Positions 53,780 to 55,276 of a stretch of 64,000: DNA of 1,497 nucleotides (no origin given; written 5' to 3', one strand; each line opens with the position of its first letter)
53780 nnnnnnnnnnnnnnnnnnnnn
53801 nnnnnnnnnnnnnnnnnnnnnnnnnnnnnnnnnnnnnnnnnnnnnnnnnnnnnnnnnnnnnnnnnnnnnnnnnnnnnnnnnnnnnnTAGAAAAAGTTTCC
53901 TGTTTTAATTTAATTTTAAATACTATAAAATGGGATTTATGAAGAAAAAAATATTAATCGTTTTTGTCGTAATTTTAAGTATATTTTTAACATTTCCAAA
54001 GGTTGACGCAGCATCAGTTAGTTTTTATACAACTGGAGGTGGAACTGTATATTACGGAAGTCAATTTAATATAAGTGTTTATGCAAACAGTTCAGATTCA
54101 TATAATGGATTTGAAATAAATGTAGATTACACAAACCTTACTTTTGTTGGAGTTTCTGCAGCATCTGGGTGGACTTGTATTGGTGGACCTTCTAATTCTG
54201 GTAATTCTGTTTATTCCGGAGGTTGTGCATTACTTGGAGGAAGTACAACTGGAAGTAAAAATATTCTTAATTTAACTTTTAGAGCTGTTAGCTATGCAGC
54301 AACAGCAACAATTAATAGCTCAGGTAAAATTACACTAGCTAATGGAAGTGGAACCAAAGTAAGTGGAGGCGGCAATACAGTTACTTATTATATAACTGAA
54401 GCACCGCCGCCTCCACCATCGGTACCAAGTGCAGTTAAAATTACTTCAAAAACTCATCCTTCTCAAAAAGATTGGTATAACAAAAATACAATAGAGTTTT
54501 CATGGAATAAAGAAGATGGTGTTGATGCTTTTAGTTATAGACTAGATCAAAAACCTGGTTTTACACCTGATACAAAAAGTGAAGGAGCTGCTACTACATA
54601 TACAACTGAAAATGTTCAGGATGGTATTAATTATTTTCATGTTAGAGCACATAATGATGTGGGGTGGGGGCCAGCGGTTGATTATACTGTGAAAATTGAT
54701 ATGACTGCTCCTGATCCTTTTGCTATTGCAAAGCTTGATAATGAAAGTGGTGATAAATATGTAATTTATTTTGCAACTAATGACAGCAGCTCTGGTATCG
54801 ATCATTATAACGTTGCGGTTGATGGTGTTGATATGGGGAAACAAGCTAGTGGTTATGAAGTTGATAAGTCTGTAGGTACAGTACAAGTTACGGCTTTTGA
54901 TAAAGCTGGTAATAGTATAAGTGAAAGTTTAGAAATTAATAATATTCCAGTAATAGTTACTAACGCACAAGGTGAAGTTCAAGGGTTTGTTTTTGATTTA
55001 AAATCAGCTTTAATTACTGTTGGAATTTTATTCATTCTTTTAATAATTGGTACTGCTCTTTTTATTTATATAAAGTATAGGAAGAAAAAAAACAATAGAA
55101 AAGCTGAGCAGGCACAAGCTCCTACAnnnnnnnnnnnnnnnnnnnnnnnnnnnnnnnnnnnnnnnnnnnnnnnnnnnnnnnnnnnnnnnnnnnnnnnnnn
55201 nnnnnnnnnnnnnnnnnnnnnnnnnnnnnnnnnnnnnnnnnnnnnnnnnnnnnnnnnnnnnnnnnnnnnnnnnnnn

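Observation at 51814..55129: Cohesin-dockerin-like pairing between a surface anchor and a subtilisin protease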

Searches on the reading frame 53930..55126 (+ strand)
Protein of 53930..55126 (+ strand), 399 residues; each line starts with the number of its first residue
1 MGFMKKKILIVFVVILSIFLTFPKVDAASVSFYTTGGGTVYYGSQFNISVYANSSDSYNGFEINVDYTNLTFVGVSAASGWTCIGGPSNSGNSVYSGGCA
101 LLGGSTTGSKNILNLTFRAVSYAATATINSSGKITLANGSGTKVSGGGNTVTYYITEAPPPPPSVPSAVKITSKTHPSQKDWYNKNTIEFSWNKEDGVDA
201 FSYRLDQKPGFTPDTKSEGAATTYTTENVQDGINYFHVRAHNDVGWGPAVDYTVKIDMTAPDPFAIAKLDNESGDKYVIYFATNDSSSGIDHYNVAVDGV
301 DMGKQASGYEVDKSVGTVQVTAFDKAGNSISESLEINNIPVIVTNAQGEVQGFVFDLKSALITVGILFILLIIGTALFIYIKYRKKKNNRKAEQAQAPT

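Call 3: search_protein_families(library=pfam, proteins=[window:53930-55126:+], max_evalue=1)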
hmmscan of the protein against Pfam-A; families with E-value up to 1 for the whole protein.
window:53930-55126:+ (399 aa): 2 families
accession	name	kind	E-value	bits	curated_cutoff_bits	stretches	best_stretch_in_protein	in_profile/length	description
PF00558.24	Vpu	-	0.34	11.2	24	1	360-393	8-40/81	Vpu protein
PF00041.27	fn3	-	0.88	10.3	25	1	184-248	12-76/84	Fibronectin type III domain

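Call 4: search_protein_families(library=ncbifam, proteins=[window:53930-55126:+], max_evalue=1)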
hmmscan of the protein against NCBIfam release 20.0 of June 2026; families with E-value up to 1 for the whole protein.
window:53930-55126:+ (399 aa): 8 families
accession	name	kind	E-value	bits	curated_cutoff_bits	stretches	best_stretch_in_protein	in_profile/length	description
NF047446.1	barrel_OmpL47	domain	0.0096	16.4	40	1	278-329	7-58/68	OmpL47-type beta-barrel domain-containing protein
NF053819.1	EF0750_LPXTG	subfamily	0.017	15.6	47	1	4-49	1-44/105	EF2685/EF0750 family sortase-dependent surface protein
TIGR00220.1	mscL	equivalog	0.021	15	71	1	308-393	12-102/127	large conductance mechanosensitive channel protein MscL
TIGR01653.1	lactococcin_972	subfamily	0.034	14.4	32.1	1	4-57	1-55/97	lactococcin 972 family bacteriocin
NF001841.0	PRK00567.1-1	equivalog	0.049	13.8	225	1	335-398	53-113/137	large-conductance mechanosensitive channel protein MscL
NF046005.2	near_gluc_PtsG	equivalog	0.16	12.2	45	1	361-392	7-38/85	MPN207a family PTS transporter accessory protein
NF045849.1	ICE_MMCAP2_0565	equivalog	0.59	9.8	40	1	348-391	7-50/80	Mbov_0395 family pilin-like conjugal transfer protein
NF041023.1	PP0621_fam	subfamily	0.91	9.9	45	0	366-396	3-33/71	PP0621 family protein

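Call 7: find_homologous_proteins(query=window:53930-55126:+, max_evalue=0.001)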
Query window:53930-55126:+ (399 aa): 21 proteins with E <= 0.001 among 7654 candidates.
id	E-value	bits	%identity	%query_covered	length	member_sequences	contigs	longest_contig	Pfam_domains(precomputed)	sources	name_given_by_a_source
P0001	9.3e-119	415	53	90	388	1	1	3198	-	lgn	-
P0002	2.7e-113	397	50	96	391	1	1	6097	-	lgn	-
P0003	1.8e-110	388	50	92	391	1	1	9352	-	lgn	-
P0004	4.8e-108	380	49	97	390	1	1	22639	-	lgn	-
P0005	3.7e-106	374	52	86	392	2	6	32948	PF00041.28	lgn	-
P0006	1.9e-104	368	49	96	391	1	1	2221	-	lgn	-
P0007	1.1e-97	346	44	93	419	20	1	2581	-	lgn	-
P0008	1.3e-95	339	50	83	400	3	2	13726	-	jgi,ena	-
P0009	3.7e-91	324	44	95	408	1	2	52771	-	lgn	-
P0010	3.0e-86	308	41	92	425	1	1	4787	-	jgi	jgi:hypothetical protein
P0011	5.5e-86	307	46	83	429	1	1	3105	-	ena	-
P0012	8.1e-82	293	43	84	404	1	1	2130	-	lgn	-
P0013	4.7e-80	288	46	83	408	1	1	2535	-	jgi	jgi:hypothetical protein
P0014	3.0e-79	285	62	56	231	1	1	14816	-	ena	-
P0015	5.0e-73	264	43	81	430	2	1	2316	-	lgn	-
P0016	6.8e-27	113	29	90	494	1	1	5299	PF00963.25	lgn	-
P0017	7.0e-25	106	30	77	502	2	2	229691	PF00963.25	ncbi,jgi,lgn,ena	ncbi:MAG: cohesin domain-containing protein [Patescibacteria group bacterium]|jgi:hypothetical prote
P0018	2.9e-22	97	30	63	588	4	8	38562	PF00963.25,PF19077.7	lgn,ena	-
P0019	5.5e-22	96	27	83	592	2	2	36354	PF19077.7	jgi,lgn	jgi:hypothetical protein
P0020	2.1e-19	88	25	96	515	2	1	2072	PF00963.25,PF05887.17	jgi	jgi:Cohesin domain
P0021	1.3e-14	72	27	61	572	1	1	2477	PF19077.7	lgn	-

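Call 9: search_protein_families(library=pfam, proteins=[P0016, P0017, P0018, P0019, P0020, P0021, P0005, P0009], max_evalue=0.1)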
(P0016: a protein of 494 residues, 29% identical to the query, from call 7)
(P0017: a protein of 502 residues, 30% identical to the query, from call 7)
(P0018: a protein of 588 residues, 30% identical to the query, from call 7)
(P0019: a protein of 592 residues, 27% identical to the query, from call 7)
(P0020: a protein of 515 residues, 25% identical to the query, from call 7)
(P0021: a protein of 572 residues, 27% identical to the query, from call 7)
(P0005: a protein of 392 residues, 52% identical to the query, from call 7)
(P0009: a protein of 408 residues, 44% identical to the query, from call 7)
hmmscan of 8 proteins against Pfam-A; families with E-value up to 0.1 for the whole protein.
P0016 (494 aa): 4 families
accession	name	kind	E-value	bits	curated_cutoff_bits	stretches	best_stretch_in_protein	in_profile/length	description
PF00963.24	Cohesin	-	1.4e-05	25.7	24.1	1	43-166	4-130/139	Cohesin domain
PF19077.6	Big_13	-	0.0021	18.9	27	1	334-363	70-100/102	Bacterial Ig-like domain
PF05308.16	Mito_fiss_reg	-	0.026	15.1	26.3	1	415-489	110-185/244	Mitochondrial fission regulator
PF24893.1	DUF7743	-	0.06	13.5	27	0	291-377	22-110/120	Domain of unknown function (DUF7743)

P0017 (502 aa): 6 families
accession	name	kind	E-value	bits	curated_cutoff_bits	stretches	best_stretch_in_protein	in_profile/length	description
PF00963.24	Cohesin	-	1.6e-08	35.3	24.1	1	45-157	9-126/139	Cohesin domain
PF19077.6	Big_13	-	0.0014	19.5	27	0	331-359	71-100/102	Bacterial Ig-like domain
PF04234.18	CopC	-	0.0026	19.2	23.3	1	318-359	51-92/92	CopC domain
PF07584.16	BatA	-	0.058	14.3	25.9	0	378-425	4-50/77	Aerotolerance regulator N-terminal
PF15345.11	TMEM51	-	0.058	13.6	25.5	0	374-425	57-108/237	Transmembrane protein 51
PF06119.19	NIDO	-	0.088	13.2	25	0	190-248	127-185/186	Nidogen-like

P0018 (588 aa): 3 families
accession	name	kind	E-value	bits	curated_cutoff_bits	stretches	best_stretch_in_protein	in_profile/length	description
PF19077.6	Big_13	-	2e-11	44.7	27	1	389-457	27-94/102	Bacterial Ig-like domain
PF00963.24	Cohesin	-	1e-06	29.4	24.1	1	42-157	8-128/139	Cohesin domain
PF19076.6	CshA_repeat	-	0.028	15.5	27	0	400-453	47-94/103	Surface adhesin CshA repetitive domain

P0019 (592 aa): 5 families
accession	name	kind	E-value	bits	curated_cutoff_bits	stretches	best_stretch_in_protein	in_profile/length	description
PF19077.6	Big_13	-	5.4e-07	30.5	27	0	399-457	38-94/102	Bacterial Ig-like domain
PF13287.12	Fn3_assoc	-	0.014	15.9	23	1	321-363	15-52/59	Fn3 associated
PF13800.11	Sigma_reg_N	-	0.041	14.6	26.3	0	1-30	4-33/91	Sigma factor regulator N-terminal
PF18042.7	ORF_12_N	-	0.059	14.3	26.7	0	371-415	37-81/94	ORF 12 gene product N-terminal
PF12348.14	CLASP_N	-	0.099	12.6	27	0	502-576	74-148/227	CLASP N terminal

P0020 (515 aa): 5 families
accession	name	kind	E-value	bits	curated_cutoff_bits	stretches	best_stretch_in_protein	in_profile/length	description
PF00963.24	Cohesin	-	1.9e-09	38.3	24.1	1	46-153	10-123/139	Cohesin domain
PF05887.16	Trypan_PARP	-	2.9e-07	31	100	1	147-246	36-131/134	Procyclic acidic repetitive protein (PARP)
PF19077.6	Big_13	-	0.0012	19.8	27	1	363-386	71-94/102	Bacterial Ig-like domain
PF00801.26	PKD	-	0.042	14.3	23.5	0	366-382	56-72/80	PKD domain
PF20282.3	CTD6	-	0.043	14.7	26.4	1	430-479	33-81/130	C-terminal domain 6 of the ABC-three component (ABC-3C) systems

P0021 (572 aa): 2 families
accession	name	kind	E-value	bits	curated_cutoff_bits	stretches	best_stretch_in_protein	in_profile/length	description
PF19077.6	Big_13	-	4.5e-10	40.4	27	2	391-444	35-86/102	Bacterial Ig-like domain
PF07495.19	Y_Y_Y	-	0.00028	21.2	26.6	1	314-363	12-62/65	Y_Y_Y domain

P0005 (392 aa): 5 families
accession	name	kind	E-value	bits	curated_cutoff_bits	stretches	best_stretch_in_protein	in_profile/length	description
PF00041.27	fn3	-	1.4e-05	25.6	25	1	179-244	13-78/84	Fibronectin type III domain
PF24421.1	Ig_J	-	0.0077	16.8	29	1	164-250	14-101/104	Tip attachment protein J, Ig-like domain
PF15102.11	TMEM154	-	0.012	15.9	30.3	1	339-384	53-95/153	TMEM154 protein family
PF20456.3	DUF6709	-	0.017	14.6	27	1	342-391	178-227/339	Family of unknown function (DUF6709)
PF16101.10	PRIMA1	-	0.076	13.2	38.6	1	131-177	46-95/158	Proline-rich membrane anchor 1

P0009 (408 aa): 4 families
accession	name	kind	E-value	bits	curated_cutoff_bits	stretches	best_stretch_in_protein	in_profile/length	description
PF24421.1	Ig_J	-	0.0026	18.3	29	1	189-245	29-89/104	Tip attachment protein J, Ig-like domain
PF07495.19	Y_Y_Y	-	0.0039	17.5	26.6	1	218-256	26-62/65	Y_Y_Y domain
PF00041.27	fn3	-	0.0055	17.3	25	1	186-251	14-79/84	Fibronectin type III domain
PF23358.1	OST48_MD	-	0.093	13.1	27.9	0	219-286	6-75/145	OST48 middle domain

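Call 18: find_encoding_contigs(protein=P0009, flank=6000, max_places=2)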
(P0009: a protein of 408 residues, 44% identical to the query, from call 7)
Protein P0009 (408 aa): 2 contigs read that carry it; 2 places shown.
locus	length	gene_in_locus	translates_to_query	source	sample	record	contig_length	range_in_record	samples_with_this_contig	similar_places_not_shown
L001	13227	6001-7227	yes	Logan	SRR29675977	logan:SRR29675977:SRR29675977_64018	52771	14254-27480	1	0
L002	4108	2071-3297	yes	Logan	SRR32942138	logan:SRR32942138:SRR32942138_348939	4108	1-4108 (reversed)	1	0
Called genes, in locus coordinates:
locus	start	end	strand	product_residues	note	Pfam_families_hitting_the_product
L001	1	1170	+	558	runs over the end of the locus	PF13632:Glyco_trans_2_3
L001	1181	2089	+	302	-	-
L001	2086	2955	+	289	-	PF01073:3Beta_HSD, PF01370:Epimerase, PF02719:Polysacc_synt_2, PF04321:RmlD_sub_bind, PF13460:NAD_binding_10, PF16363:GDP_Man_Dehyd, PF07993:NAD_binding_4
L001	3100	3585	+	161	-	PF12724:Flavodoxin_5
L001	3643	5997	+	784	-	PF00082:Peptidase_S8, PF19077:Big_13 (faint), PF00404:Dockerin_1 (faint)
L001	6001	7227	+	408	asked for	-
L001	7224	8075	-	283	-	PF00480:ROK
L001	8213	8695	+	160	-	-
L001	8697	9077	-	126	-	-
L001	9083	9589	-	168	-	PF07963:N_methyl (weak)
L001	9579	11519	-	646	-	PF08309:LVIVD (faint)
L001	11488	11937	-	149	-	-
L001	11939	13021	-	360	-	PF00482:T2SSF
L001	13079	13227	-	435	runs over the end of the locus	PF00437:T2SSE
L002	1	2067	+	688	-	?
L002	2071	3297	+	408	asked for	-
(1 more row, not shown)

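Call 19: find_encoding_contigs(protein=P0005, flank=6000, max_places=2)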
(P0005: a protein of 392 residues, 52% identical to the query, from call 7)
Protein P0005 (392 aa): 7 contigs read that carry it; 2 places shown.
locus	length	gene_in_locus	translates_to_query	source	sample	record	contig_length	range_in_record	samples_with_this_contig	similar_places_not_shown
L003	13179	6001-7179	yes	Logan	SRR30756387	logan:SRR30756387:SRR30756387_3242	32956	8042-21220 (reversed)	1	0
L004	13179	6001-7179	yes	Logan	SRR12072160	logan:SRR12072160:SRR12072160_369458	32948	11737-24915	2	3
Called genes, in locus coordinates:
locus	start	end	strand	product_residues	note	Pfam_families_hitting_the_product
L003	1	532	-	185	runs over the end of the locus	PF01467:CTP_transf_like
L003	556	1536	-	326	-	PF01636:APH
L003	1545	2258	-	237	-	PF00970:FAD_binding_6, PF00175:NAD_binding_1 (weak)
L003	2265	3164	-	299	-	PF10977:DUF2797 (weak)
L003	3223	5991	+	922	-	PF01436:NHL (faint), PF00404:Dockerin_1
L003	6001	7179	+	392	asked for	PF00041:fn3 (faint)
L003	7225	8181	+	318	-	PF00535:Glycos_transf_2, PF13641:Glyco_tranf_2_3, PF13632:Glyco_trans_2_3 (weak)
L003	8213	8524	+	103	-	PF01035:DNA_binding_1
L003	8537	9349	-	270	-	-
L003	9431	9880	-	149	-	PF03449:GreA_GreB_N, PF01272:GreA_GreB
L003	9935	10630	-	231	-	PF00293:NUDIX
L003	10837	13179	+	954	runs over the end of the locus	-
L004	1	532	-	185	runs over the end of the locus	PF01467:CTP_transf_like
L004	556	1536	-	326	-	PF01636:APH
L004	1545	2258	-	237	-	PF00970:FAD_binding_6, PF00175:NAD_binding_1 (weak)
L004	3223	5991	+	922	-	PF01436:NHL (faint), PF00404:Dockerin_1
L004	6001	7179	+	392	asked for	PF00041:fn3 (faint)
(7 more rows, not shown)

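Call 20: find_encoding_contigs(protein=P0004, flank=6000, max_places=2)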
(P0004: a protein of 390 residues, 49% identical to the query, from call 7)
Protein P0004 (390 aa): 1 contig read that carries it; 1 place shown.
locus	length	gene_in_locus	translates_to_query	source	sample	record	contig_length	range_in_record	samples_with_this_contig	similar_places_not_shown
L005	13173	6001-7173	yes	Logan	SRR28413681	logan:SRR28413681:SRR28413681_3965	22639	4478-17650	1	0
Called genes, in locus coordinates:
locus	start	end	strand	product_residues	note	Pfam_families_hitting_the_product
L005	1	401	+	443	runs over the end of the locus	PF01794:Ferric_reduct, PF00175:NAD_binding_1, PF08030:NAD_binding_6 (faint)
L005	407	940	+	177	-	-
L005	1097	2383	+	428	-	PF00270:DEAD, PF04851:ResIII, PF00271:Helicase_C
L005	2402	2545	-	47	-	-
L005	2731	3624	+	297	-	PF01323:DSBA (faint), PF13462:Thioredoxin_4 (weak)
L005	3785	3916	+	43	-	-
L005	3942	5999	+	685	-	PF00082:Peptidase_S8, PF00404:Dockerin_1 (weak)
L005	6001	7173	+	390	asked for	-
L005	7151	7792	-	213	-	PF00027:cNMP_binding, PF13545:HTH_Crp_2, PF00325:Crp (weak)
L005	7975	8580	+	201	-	-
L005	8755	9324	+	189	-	-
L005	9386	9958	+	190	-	-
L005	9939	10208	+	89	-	-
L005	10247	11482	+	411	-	-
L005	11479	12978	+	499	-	PF08323:Glyco_transf_5, PF13439:Glyco_transf_4 (faint), PF00534:Glycos_transf_1, PF13692:Glyco_trans_1_4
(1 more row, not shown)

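Call 21: find_encoding_contigs(protein=P0008, flank=5000, max_places=2)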
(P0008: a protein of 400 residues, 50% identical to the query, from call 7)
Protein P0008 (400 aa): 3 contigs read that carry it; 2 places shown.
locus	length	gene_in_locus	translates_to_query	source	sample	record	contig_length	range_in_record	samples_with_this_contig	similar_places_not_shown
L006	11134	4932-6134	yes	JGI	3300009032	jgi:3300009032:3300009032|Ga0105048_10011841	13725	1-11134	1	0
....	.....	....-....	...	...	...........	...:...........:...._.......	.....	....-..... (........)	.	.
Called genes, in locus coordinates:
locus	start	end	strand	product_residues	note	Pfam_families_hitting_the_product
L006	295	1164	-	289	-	PF11999:Ice_binding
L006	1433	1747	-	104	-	PF01906:YbjQ_1, PF23025:YbjQ_2 (weak)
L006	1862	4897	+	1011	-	PF01436:NHL (faint), PF00404:Dockerin_1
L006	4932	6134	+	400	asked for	-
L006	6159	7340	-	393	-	PF01266:DAO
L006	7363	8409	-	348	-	PF01209:Ubie_methyltran (weak), PF13847:Methyltransf_31, PF08241:Methyltransf_11, PF13649:Methyltransf_25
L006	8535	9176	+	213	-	-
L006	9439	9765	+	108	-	-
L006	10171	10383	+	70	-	-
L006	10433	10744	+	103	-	PF05221:AdoHcyase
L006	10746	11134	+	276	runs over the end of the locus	PF02633:Creatininase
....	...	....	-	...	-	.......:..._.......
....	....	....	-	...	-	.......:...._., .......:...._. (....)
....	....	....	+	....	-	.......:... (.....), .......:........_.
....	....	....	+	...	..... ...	-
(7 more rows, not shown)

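Call 22: find_encoding_contigs(protein=P0017, flank=6000, max_places=1)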
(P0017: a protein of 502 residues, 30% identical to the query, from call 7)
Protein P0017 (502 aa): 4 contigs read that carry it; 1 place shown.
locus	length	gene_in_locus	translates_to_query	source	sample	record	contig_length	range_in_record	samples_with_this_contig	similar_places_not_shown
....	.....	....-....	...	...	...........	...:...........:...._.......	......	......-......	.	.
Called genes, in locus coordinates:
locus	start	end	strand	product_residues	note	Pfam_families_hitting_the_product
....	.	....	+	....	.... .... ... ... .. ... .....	-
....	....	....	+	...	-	-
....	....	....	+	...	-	-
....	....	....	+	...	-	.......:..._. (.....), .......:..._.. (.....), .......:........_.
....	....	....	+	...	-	-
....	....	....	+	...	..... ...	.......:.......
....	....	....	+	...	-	-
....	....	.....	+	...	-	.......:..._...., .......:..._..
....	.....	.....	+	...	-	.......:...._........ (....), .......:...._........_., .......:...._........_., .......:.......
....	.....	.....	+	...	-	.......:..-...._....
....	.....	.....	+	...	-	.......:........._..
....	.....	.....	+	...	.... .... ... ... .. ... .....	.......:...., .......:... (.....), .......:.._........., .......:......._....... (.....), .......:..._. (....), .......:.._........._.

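Call 23: find_encoding_contigs(protein=P0018, flank=6000, max_places=2)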
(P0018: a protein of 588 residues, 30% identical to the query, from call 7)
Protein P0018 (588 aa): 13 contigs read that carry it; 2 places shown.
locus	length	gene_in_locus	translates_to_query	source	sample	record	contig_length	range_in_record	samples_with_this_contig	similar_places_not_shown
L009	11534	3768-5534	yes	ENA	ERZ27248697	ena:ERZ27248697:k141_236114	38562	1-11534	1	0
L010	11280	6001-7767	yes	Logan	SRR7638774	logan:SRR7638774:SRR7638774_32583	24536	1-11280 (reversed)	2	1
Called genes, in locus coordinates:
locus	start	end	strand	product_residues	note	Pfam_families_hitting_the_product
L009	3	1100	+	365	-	?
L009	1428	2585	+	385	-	-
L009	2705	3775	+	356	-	-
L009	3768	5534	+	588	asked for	PF00963:Cohesin (weak), PF19077:Big_13 (weak)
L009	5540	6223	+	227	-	-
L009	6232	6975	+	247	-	PF00036:EF-hand_1 (faint)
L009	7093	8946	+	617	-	-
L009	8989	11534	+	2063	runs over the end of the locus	-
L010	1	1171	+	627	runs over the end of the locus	-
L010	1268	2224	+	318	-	-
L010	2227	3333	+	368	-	PF13948:DUF4215 (weak), PF17936:Big_6 (faint), PF00404:Dockerin_1 (weak)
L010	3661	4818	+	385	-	-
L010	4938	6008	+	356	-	-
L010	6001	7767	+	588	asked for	PF00963:Cohesin (weak), PF19077:Big_13 (weak)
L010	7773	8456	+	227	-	-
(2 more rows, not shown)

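Call 32: find_related_loci(query=A3, collection=genome_contigs, flank=6000)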
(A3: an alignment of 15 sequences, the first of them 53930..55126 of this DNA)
Query A3 (399 aa) in genome_contigs; peptide patterns used: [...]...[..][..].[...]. (x = any residue, [..] = any of these).
44 stretches matched a pattern; 21 encode a relative of the query (tblastn E <= 1e-3); 21 distinct loci.
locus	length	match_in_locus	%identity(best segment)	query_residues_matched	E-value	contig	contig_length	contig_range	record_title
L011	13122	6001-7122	48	23-399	1e-99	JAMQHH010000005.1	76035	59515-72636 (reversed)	MAG: Candidatus Dojkabacteria bacterium isolate PAT1 H2_k97_88293, whole genome shotgun sequence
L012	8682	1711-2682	51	10-334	3e-92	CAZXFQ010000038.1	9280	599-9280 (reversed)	MAG TPA_asm: uncultured Candidatus Saccharibacteria bacterium isolate SRP128246_co1_381 genome assembly, contig: NODE_19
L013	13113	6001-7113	44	30-399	3e-86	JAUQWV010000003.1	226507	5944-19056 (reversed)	MAG: Candidatus Dojkabacteria bacterium isolate BIN12 contig_81617, whole genome shotgun sequence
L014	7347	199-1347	42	11-388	2e-80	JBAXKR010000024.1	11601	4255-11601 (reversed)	MAG: bacterium isolate ELA406 MAG406_24, whole genome shotgun sequence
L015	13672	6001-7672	37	3-336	7e-61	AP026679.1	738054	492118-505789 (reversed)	MAG: Candidatus Dojkabacteria bacterium KatS3mg084 DNA, complete genome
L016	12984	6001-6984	31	25-328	3e-39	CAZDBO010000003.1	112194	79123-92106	MAG TPA_asm: uncultured Candidatus Saccharibacteria bacterium isolate binchicken_co30_8 genome assembly, contig: NODE_20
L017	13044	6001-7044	31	3-328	4e-38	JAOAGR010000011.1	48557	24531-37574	MAG: Candidatus Dojkabacteria bacterium isolate SKW36 k141_1139309, whole genome shotgun sequence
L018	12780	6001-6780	32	6-271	6e-32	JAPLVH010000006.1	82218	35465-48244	MAG: Candidatus Berkelbacteria bacterium isolate LacPavin_0419_WC90_MAG_42_9 LacPavin_0419_WC90_scaffold_17927, whole ge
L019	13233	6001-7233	30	4-396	1e-25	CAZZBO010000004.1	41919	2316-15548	MAG TPA_asm: uncultured Candidatus Saccharibacteria bacterium isolate binchicken_co27_251 genome assembly, contig: NODE_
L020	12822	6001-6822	32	6-281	2e-23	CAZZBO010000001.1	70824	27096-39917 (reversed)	MAG TPA_asm: uncultured Candidatus Saccharibacteria bacterium isolate binchicken_co27_251 genome assembly, contig: NODE_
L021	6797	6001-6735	30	7-263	4e-23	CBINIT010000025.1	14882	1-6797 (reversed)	MAG TPA_asm: uncultured Candidatus Berkelbacteria bacterium isolate SRR16817054_binner13_Refined_30 genome assembly, con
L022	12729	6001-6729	33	4-263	2e-21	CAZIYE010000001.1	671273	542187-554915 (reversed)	MAG TPA_asm: uncultured Candidatus Saccharibacteria bacterium isolate SRP272421_co4_706 genome assembly, contig: NODE_1_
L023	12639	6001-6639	33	37-263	2e-20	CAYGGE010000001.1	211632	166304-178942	MAG TPA_asm: uncultured Candidatus Saccharibacteria bacterium isolate ERP113451_co3_242 genome assembly, contig: NODE_7_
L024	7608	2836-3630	31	2-286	2e-20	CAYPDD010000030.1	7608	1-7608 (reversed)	MAG TPA_asm: uncultured Candidatus Saccharibacteria bacterium isolate SRP272421_co2_75 genome assembly, contig: NODE_379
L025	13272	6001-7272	38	164-297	4e-20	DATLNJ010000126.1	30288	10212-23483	MAG TPA_asm: Frankiaceae bacterium isolate SMAG_U13797 k141_307552, whole genome shotgun sequence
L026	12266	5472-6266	28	3-277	5e-17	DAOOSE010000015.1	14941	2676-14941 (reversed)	MAG TPA_asm: bacterium isolate AMR_MDS_2527 NODE_4894_length_14941_cov_4.931278, whole genome shotgun sequence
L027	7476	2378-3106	27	4-263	1e-16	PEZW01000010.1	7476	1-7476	MAG: Candidatus Berkelbacteria bacterium CG10_big_fil_rev_8_21_14_0_10_43_13 CG10_8_21_14_0.10_scaffold_11383_c, whole g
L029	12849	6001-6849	30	11-309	8e-15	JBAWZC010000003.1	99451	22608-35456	MAG: Candidatus Berkelbacteria bacterium isolate ELA105 MAG105_3, whole genome shotgun sequence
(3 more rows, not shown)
